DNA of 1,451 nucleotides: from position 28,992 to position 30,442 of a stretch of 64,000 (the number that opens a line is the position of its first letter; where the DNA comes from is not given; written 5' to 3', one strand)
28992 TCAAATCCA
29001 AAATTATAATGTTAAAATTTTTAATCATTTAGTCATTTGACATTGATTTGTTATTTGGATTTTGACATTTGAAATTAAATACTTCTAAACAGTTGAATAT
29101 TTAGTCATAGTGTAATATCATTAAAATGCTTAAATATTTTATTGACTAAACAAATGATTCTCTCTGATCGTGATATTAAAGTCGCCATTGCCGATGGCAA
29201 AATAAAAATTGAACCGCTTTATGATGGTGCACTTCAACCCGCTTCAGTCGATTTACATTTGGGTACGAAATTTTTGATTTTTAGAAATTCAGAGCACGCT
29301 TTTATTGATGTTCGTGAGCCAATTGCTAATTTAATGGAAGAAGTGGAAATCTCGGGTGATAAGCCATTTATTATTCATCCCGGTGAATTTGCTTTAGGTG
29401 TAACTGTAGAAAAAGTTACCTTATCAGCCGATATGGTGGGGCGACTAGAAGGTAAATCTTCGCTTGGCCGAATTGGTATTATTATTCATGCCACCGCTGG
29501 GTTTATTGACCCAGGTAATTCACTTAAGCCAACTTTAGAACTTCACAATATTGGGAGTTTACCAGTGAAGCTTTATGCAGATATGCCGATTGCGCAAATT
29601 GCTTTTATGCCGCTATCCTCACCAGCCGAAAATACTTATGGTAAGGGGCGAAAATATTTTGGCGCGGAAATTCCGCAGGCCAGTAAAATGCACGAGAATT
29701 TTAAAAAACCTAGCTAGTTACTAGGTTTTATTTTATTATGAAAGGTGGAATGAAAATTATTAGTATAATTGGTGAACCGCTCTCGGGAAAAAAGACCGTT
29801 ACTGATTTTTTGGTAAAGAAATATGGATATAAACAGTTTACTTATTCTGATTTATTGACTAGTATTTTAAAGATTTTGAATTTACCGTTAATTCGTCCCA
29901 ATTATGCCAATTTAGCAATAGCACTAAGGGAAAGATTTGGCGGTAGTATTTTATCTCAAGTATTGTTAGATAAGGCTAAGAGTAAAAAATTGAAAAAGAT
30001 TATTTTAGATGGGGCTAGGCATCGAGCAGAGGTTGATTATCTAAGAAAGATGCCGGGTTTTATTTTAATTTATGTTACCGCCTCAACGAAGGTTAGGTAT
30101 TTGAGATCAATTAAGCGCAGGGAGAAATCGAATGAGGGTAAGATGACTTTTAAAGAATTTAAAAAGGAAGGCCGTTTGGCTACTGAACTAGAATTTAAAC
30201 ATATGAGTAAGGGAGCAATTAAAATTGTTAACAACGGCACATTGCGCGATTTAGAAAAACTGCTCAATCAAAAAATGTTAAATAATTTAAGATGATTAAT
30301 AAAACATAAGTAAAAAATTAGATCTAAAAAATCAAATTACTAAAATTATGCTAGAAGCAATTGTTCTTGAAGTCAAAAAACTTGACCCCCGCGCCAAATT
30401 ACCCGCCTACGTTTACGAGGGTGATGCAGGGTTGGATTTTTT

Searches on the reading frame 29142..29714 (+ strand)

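Call 78: search_protein_families(library=pfam, proteins=[window:29142-29714:+], max_evalue=0.001)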
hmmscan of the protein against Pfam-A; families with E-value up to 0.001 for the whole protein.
window:29142-29714:+ (191 aa): 3 families
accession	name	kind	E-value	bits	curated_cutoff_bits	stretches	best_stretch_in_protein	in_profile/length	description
PF22769.1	DCD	-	1.1e-44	152.7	27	1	6-156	1-151/153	dCTP deaminase-like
PF06559.16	DCD_N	-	1.2e-08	35.5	21.4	1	5-115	3-115/164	2'-deoxycytidine 5'-triphosphate deaminase (DCD) N-terminal domain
PF22569.1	DCD_C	-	0.00057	19.7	22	1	35-169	30-176/192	2'-deoxycytidine 5'-triphosphate deaminase (DCD), C-terminal domain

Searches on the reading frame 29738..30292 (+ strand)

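Call 78: search_protein_families(library=pfam, proteins=[window:29738-30292:+], max_evalue=0.001)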
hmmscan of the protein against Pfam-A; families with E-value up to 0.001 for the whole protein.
window:29738-30292:+ (185 aa): 3 families
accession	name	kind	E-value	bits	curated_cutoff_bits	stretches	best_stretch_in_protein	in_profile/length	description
PF13207.12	AAA_17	-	1e-08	36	27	1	12-131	2-126/136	AAA domain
PF13238.12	AAA_18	-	1.1e-05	26.3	29.4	1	8-134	1-118/128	AAA domain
PF21448.3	DNMK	-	2.3e-05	24.5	27.1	0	6-44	1-39/232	Deoxynucleotide monophosphate kinase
